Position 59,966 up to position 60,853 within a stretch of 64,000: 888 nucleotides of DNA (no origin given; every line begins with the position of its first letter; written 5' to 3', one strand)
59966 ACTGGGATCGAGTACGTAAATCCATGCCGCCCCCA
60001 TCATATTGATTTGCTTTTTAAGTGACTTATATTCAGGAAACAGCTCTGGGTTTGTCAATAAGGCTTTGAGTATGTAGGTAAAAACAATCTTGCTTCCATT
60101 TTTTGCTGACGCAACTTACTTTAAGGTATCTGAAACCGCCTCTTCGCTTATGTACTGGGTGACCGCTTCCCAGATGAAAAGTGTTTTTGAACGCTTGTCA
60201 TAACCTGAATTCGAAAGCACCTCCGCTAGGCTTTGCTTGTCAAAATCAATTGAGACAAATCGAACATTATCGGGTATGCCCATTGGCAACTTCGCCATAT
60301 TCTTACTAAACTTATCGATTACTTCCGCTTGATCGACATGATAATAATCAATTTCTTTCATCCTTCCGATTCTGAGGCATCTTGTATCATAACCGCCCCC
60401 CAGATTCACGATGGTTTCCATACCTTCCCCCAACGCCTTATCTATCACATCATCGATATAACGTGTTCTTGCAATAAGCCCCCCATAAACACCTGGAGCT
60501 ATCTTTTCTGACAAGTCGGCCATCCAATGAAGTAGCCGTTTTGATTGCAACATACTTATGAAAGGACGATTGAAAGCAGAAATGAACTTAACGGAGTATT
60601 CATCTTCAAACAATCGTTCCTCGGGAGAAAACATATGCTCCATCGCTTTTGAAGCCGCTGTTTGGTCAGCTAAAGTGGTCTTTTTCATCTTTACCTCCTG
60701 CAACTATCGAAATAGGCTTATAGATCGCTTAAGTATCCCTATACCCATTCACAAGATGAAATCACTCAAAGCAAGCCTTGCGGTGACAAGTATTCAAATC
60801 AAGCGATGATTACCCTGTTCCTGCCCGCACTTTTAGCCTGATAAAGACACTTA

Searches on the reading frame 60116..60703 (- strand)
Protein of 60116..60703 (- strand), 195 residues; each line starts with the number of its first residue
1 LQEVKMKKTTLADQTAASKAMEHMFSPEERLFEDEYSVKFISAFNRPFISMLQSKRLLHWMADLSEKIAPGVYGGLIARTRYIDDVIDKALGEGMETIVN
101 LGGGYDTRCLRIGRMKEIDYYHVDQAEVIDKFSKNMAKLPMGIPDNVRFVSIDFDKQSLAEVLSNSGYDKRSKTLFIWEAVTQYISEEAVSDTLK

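Call 71: search_protein_families(library=pfam, proteins=[window:60116-60703:-], max_evalue=0.00001)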
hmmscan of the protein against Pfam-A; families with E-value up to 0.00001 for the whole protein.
window:60116-60703:- (195 aa): 1 family
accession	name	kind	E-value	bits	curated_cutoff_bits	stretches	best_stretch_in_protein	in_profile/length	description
PF04072.20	LCM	-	5.3e-39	134.5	22.3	1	14-195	3-184/187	Leucine carboxyl methyltransferase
